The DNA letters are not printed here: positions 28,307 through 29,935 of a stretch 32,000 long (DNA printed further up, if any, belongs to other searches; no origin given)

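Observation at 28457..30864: NitD-type radical SAM enzyme translationally coupled to a His-loop-less acyl-CoA synthetase alpha homologue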

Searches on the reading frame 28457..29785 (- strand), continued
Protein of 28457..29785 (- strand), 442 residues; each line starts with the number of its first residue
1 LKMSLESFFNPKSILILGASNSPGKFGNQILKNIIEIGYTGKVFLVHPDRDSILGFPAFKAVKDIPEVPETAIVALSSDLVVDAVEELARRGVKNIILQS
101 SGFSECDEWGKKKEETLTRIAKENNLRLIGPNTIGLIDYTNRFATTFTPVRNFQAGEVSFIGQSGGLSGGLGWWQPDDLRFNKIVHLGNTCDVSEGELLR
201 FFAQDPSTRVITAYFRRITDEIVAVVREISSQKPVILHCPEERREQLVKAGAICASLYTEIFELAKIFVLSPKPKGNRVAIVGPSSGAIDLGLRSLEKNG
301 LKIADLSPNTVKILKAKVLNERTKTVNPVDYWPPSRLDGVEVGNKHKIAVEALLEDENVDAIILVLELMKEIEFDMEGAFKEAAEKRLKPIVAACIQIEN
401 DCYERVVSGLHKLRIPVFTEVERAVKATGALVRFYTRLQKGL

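Call 49: search_solved_structures(query=window:28457-29785:-, show_alignments=5, max_evalue=1e-25)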
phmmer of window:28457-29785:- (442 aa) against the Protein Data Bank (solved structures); distinct sequences matched with E-value up to 1e-25: 6.
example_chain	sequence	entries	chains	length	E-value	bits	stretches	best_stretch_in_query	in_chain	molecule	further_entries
2csu_A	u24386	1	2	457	9.4e-51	176.2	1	5-237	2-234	457aa long hypothetical protein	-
9y43_A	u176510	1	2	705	2.9e-47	164.8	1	4-236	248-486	3-hydroxypropionate--CoA ligase [ADP-forming]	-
4xyl_A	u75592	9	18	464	4e-45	157.7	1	4-237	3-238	alpha subunit of Acyl-CoA synthetase (NDP forming) | Acyl-CoA synthetase (NDP forming) | alpha subunit of acetyl-CoA synthetase (NDP forming)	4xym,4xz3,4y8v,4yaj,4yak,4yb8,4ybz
8wzu_A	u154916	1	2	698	3.3e-40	141.5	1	8-247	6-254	4-hydroxybutyrate--CoA ligase [ADP-forming]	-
9it0_A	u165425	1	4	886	2.6e-30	108.9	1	4-332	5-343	Protein acetyltransferase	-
9isq_A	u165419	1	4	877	9.3e-30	107.1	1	5-331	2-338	Protein acetyltransferase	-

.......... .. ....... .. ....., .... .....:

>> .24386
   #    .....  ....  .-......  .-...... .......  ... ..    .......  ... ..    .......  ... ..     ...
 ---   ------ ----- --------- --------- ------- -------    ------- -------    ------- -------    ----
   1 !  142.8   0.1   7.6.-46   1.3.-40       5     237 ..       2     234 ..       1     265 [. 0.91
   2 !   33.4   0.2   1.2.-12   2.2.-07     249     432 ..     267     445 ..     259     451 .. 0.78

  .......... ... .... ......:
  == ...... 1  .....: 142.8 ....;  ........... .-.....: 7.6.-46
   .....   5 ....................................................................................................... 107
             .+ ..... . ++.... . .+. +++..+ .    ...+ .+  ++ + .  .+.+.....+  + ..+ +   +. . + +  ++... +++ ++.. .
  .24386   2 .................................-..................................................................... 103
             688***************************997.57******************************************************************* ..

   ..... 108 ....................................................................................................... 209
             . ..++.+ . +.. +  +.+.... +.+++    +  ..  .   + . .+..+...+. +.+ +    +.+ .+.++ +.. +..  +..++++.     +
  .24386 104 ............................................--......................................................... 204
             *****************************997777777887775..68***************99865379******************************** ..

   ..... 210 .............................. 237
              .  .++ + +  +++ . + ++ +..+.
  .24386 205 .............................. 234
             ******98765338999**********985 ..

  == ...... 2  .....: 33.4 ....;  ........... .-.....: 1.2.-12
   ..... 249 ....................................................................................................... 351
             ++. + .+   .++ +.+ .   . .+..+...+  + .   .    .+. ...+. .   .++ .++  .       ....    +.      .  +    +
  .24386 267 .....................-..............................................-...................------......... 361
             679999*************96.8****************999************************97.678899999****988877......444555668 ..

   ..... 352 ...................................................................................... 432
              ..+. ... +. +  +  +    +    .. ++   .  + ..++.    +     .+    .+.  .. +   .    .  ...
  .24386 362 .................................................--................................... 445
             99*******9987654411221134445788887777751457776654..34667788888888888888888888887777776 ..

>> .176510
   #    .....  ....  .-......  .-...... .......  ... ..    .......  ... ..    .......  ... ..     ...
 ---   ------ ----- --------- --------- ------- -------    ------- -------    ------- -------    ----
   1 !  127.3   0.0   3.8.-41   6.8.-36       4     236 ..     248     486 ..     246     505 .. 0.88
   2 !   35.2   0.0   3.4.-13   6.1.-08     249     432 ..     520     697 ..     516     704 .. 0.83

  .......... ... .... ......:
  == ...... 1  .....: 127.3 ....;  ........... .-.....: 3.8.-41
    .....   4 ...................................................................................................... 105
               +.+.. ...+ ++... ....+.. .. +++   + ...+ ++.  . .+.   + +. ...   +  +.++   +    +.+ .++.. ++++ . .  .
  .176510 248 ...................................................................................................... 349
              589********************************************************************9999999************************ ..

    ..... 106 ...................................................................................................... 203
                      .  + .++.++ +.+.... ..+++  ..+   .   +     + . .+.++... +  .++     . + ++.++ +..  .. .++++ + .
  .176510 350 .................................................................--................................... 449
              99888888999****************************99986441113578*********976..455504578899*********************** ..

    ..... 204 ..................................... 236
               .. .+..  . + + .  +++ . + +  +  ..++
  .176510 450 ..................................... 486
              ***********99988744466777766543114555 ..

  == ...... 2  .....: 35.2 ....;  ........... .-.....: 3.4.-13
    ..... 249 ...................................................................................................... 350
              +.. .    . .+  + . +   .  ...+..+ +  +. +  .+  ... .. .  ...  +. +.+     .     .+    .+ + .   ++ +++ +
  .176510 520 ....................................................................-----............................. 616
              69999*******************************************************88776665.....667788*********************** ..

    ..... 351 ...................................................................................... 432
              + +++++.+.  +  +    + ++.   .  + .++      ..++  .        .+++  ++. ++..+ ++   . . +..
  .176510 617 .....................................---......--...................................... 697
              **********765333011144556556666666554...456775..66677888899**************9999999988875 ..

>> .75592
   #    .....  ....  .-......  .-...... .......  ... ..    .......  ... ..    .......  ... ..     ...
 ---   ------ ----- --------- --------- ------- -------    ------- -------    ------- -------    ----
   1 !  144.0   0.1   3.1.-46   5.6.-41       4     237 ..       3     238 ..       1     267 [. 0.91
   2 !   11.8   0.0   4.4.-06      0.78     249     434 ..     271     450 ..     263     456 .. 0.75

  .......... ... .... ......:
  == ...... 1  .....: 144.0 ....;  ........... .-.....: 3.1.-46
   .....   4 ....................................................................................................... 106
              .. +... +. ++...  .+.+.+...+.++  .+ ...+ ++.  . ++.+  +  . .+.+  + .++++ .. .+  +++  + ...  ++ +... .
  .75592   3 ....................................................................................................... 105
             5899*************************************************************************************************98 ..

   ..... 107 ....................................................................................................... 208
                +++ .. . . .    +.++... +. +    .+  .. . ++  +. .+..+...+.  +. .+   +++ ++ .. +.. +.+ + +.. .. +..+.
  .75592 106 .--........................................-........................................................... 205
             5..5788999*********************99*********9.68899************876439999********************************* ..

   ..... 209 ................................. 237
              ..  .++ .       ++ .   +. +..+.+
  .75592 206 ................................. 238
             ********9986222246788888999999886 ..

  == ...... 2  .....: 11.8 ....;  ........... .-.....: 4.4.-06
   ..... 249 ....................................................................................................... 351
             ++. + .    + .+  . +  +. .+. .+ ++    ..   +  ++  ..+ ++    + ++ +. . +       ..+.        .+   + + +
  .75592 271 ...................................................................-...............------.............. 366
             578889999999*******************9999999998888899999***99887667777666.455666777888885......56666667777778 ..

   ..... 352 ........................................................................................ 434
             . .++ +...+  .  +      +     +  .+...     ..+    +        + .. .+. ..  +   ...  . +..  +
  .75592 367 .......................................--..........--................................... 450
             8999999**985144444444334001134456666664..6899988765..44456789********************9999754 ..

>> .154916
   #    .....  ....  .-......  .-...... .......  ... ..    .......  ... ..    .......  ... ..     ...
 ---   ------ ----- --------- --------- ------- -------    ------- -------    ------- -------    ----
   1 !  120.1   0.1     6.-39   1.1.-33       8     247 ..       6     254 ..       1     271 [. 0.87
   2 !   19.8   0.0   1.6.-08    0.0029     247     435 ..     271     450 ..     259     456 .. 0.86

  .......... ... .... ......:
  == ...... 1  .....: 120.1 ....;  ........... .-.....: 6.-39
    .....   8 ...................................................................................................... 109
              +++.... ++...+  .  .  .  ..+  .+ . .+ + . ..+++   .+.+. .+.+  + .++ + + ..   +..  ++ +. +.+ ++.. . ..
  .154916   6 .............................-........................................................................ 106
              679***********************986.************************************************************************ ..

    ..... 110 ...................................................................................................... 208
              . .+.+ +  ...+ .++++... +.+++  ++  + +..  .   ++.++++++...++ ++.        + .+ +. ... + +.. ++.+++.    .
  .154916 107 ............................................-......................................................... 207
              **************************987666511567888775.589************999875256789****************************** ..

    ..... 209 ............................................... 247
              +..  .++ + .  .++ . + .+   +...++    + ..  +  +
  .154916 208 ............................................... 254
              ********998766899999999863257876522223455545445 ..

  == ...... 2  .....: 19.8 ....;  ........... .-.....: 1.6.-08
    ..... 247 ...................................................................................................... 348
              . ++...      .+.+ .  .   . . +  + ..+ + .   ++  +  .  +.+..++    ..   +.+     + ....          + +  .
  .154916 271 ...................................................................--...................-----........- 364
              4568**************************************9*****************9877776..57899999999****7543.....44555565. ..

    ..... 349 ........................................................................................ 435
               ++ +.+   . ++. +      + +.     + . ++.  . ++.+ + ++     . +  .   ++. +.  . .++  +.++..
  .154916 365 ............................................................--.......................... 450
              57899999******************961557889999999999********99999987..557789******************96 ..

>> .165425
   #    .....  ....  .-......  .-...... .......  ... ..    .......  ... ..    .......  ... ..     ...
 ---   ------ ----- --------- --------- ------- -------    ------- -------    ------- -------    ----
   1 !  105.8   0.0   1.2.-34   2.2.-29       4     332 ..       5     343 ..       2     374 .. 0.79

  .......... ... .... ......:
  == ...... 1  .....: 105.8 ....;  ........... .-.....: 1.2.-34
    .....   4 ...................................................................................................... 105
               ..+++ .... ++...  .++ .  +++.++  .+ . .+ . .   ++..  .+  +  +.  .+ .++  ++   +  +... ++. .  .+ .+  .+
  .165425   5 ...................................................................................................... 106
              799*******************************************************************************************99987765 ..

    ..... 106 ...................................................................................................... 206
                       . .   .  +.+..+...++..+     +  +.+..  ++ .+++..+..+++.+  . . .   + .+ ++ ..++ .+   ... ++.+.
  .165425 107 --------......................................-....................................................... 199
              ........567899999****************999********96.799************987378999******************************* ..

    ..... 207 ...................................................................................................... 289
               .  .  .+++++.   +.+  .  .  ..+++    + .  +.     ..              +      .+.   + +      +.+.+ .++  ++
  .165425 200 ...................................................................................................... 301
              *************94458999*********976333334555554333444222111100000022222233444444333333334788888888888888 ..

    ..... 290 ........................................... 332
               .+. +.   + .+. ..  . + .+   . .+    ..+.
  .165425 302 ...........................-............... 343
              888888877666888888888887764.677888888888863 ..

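Call 61: predict_structure(alignment_id=A1)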
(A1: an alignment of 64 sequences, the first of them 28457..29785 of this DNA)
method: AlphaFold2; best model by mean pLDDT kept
length: 442 residues; sequences in the alignment: 64
mean_pLDDT: 94.3   pTM: 0.91
mean pLDDT of the five models: 94.3, 93.8, 93.2, 92.6, 91.7
residues with pLDDT >= 90: 394; 70-90: 45; 50-70: 2; < 50: 1
segments of 3 or more residues with pLDDT < 50: none
pLDDT, mean of each block of 10 residues (from residue 1): 82 96 93 96 96 95 96 95 97 95 89 95 94 90 95 96 90 91 92 94 97 95 97 96 94 95 96 97 93 96 98 96 90 90 97 98 96 96 95 95 94 95 97 94 77
secondary structure, 60 per line:
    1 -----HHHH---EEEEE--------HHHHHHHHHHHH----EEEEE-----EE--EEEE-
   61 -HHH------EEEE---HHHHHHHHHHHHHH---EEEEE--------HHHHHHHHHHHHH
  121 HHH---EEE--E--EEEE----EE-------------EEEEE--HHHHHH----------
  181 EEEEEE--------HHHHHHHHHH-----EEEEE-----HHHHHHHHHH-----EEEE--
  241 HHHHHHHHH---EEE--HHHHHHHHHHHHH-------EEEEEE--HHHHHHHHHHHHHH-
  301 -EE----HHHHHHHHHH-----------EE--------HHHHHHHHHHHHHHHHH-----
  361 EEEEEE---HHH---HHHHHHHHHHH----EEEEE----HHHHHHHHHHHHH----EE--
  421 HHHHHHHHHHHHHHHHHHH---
elements in order: H6-9 E13-17 H26-37 E42-46 E56-59 E71-74 H78-91 E95-99 H108-123 E127-129 E135-138 E158-162 H165-170 E181-186 H195-204 E210-214 H220-229 E235-238 H241-249 E253-255 H258-270 E278-283 H286-299 H308-317 H339-355 E361-366 H376-386 E391-395 H400-412 H421-439

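Call 67: fold_search(model_id=the predicted structure, library=pdb)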
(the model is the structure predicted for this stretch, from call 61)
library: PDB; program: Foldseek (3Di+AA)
matches with E <= 10: 500; with E <= 0.001: 104
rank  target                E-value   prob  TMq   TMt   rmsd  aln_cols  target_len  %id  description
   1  2csu_A                2.6e-34  1.00  0.86  0.87   2.9       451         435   29  Crystal structure of PH0766 from Pyrococcus horikoshii OT3 (released 2006-08-01)
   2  4xz3_C                1.2e-33  1.00  0.89  0.86   2.9       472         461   26  Ca. Korarchaeum cryptofilum dinucleotide forming Acetyl-coenzyme A synthetase 1 (Se-Met derivative) in complex with co (released 2016-01-27)
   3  2csu_B                1.3e-33  1.00  0.85  0.87   3.0       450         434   30  Crystal structure of PH0766 from Pyrococcus horikoshii OT3 (released 2006-08-01)
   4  4xyl_A                1.1e-32  1.00  0.89  0.85   2.7       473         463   26  Ca. Korarchaeum cryptofilum ACD1 in complex with coenzyme A (released 2016-01-27)
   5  4xym_C                1.2e-32  1.00  0.88  0.84   4.0       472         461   26  Ca. Korarchaeum cryptofilum dinucleotide forming Acetyl-coenzyme A synthetase 1 in complex with coenzyme A, Ca-AMPCP a (released 2016-01-27)
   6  4yaj_C                1.3e-32  1.00  0.89  0.86   2.6       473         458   26  Ca. Korarchaeum cryptofilum dinucleotide forming Acetyl-coenzyme A synthetase 1 (apo form) (released 2016-01-27)
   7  9y43_B                2.4e-32  1.00  0.84  0.54   3.9       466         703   25  3-hydroxypropionyl-CoA Synthetase (ADP-forming) from Nitrosopumilus maritimus. (released 2025-10-01)
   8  9y43_A                2.7e-32  1.00  0.84  0.55   4.0       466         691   24  3-hydroxypropionyl-CoA Synthetase (ADP-forming) from Nitrosopumilus maritimus. (released 2025-10-01)
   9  4xym_A                3.5e-32  1.00  0.89  0.85   2.4       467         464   26  Ca. Korarchaeum cryptofilum dinucleotide forming Acetyl-coenzyme A synthetase 1 in complex with coenzyme A, Ca-AMPCP a (released 2016-01-27)
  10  4ybz_C                6.3e-32  1.00  0.88  0.85   3.4       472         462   26  Ca. Korarchaeum cryptofilum dinucleotide forming Acetyl-coenzyme A synthetase 1 in complex with ADP and with phosphory (released 2016-01-27)
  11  8wzu_A                1.8e-31  1.00  0.87  0.62   3.2       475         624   25  4-hydroxybutyryl-CoA Synthetase (ADP-forming) from Nitrosopumilus maritimus. (released 2024-06-12)
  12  8wzu_B                2.4e-30  1.00  0.87  0.62   3.1       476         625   25  4-hydroxybutyryl-CoA Synthetase (ADP-forming) from Nitrosopumilus maritimus. (released 2024-06-12)
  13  9it0_A                2.4e-29  1.00  0.85  0.44   3.2       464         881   23  Liganded-state E.coli PatZ (released 2025-06-04)
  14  9isq_A                1.8e-28  1.00  0.85  0.45   3.2       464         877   24  Apo-state E.coli PatZ (released 2025-06-04)
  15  7cm9_D                2.5e-27  1.00  0.83  0.55   3.8       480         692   22  DMSP lyase DddX (released 2021-05-19)
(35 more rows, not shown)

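Call 79: find_related_loci(query=A1, collection=genome_contigs, flank=4000)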
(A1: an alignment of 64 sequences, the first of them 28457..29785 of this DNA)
Query A1 (442 aa) in genome_contigs; peptide patterns used: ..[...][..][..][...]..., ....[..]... (x = any residue, [..] = any of these).
309 stretches matched a pattern; 170 encode a relative of the query (tblastn E <= 1e-3); the best 80 are kept; 80 distinct loci.
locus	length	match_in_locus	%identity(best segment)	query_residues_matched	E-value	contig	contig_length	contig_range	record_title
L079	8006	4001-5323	94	1-441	0e+0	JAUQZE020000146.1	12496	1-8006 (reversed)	MAG: Candidatus Freyarchaeota archaeon isolate SQRJ_82 k255_1593207, whole genome shotgun sequence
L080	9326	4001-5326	94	1-442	0e+0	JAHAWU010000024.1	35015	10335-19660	MAG: Candidatus Jordarchaeia archaeon isolate QZM_A3 QZM_A3_scaffold_405_curated, whole genome shotgun sequence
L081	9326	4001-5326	93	1-442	0e+0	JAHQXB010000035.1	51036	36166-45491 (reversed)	MAG: Candidatus Jordarchaeia archaeon isolate RPF2 contig_124_156_length_51036_read_count_161281, whole genome shotgun s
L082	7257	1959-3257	79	8-440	0e+0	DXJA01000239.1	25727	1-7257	MAG TPA_asm: Candidatus Jordarchaeum madagascariense isolate EB_bin_7 k141_146003, whole genome shotgun sequence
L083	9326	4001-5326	79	1-442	0e+0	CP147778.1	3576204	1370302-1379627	MAG: Candidatus Freyarchaeota archaeon SRVP19_Freyarchaeia-1 chromosome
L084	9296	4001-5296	50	3-437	2e-142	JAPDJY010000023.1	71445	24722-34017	MAG: Thermoproteota archaeon isolate S9B3_HD70 c_000000000146, whole genome shotgun sequence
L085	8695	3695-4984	48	3-434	2e-134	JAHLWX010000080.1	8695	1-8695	MAG: Candidatus Jordarchaeum sp. LHC_1308 MAG_1308_Ga0212122_1002926, whole genome shotgun sequence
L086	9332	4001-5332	46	1-442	2e-134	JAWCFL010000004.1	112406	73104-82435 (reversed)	MAG: Candidatus Jordarchaeales archaeon isolate JZ-1_202007_bins_29 JZ-1_202007_bins_29_scaffold_4, whole genome shotgun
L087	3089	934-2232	48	3-437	3e-138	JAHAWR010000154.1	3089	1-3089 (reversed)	MAG: Candidatus Jordarchaeia archaeon isolate QC4 QC4_scaffold_23889_curated, whole genome shotgun sequence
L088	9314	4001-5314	45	1-435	1e-120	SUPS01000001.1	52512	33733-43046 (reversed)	MAG: Candidatus Helarchaeota ASGARD archaeon Hel_GB_A NODE_473_length_52512_cov_13.966, whole genome shotgun sequence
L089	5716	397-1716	42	2-437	3e-115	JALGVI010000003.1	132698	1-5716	MAG: Candidatus Helarchaeota archaeon isolate Meg19_1012_Bin_504 Meg19_1012_Bin_504_scaffold_401, whole genome shotgun s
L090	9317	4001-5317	43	3-439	2e-114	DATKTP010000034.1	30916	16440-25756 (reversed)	MAG TPA_asm: Candidatus Deferrimicrobium sp. isolate SMAG_U14084 k141_2091526, whole genome shotgun sequence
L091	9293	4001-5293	44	4-434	1e-112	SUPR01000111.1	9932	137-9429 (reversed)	MAG: Candidatus Helarchaeota ASGARD archaeon Hel_GB_B NODE_116_length_9932_cov_5.73475, whole genome shotgun sequence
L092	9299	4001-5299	42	5-434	2e-109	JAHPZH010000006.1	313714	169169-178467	MAG: Candidatus Helarchaeota archaeon isolate LW55_61 NODE_40_length_313714_cov_16.157241, whole genome shotgun sequence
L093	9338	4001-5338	40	4-440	4e-105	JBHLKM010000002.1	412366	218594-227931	MAG: Candidatus Hodarchaeota archaeon isolate DZ1B.338 DZ1B.338@12, whole genome shotgun sequence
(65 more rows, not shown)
